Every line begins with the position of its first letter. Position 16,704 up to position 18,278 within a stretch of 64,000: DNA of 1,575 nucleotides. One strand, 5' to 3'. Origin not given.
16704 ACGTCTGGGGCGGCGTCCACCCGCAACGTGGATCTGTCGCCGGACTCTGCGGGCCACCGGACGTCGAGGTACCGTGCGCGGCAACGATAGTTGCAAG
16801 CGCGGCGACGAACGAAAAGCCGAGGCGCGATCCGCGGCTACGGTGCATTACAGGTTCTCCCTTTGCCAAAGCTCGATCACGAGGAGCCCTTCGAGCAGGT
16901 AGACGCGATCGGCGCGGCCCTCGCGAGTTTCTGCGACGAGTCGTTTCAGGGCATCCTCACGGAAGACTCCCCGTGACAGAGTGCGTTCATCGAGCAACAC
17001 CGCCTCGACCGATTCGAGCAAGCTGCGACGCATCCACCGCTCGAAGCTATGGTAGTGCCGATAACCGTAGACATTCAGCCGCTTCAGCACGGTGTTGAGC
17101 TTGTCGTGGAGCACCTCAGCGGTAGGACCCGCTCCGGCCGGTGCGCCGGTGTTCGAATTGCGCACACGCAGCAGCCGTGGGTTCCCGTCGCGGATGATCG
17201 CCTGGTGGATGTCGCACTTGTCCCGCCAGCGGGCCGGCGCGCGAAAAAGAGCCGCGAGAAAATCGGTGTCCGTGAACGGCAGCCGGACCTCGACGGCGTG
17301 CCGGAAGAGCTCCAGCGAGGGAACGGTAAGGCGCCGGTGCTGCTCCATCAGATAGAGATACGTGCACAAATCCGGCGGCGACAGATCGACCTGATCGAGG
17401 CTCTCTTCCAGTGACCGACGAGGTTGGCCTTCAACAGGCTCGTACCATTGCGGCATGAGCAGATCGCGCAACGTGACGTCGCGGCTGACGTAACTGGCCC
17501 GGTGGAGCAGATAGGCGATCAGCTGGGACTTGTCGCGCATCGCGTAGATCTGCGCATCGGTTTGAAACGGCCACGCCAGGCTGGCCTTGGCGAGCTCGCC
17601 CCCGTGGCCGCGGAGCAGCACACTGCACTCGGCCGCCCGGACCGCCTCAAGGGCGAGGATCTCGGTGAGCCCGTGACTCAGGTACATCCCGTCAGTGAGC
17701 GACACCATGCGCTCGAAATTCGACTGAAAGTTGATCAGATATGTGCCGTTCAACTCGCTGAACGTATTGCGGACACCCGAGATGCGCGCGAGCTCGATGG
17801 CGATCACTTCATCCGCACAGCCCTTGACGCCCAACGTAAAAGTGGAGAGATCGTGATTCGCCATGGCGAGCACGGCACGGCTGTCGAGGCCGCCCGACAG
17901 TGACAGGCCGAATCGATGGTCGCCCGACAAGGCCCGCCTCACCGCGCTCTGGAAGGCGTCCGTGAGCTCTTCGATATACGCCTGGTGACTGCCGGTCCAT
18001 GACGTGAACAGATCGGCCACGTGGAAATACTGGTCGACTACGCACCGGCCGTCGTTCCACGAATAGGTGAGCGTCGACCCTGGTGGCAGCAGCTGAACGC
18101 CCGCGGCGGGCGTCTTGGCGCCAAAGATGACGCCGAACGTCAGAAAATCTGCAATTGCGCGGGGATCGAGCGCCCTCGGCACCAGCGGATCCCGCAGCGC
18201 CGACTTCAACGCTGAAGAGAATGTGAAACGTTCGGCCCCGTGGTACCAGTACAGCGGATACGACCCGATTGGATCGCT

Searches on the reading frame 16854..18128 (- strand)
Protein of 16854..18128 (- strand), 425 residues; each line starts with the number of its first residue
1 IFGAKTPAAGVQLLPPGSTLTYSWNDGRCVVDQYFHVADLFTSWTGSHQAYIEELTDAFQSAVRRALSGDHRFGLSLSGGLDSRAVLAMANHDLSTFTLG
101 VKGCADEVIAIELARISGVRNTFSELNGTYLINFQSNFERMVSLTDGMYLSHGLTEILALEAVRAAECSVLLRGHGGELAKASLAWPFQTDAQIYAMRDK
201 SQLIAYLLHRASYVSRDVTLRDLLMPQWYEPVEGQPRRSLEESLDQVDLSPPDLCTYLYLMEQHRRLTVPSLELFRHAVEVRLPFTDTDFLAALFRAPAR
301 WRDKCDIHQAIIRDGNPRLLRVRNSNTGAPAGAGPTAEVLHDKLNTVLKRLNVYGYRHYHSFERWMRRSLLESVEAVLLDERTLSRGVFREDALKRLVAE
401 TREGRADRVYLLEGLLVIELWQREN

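Call 74: search_protein_families(library=ncbifam, proteins=[window:16854-18128:-], max_evalue=0.00001)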
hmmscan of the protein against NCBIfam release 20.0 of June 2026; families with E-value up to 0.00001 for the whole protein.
window:16854-18128:- (425 aa): 5 families
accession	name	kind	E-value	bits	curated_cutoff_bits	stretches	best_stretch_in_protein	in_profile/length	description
TIGR01536.1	asn_synth_AEB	equivalog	1.3e-16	60.7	267.1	1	6-312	195-497/517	asparagine synthase (glutamine-hydrolyzing)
TIGR03104.1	trio_amidotrans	equivalog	1.7e-10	39.8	570.1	1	8-176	197-372/589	N-acetylglutaminylglutamine amidotransferase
TIGR03108.1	eps_aminotran_1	hypoth_equivalog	3.6e-10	39.2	816.9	1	9-93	198-281/628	XrtA/PEP-CTERM system amidotransferase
NF006949.0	PRK09431.1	equivalog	1.2e-09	37.3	499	1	11-92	172-249/554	asparagine synthase B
NF033535.1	lass_lactam_cya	exception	1.9e-07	30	525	1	10-94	198-280/668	lasso peptide isopeptide bond-forming cyclase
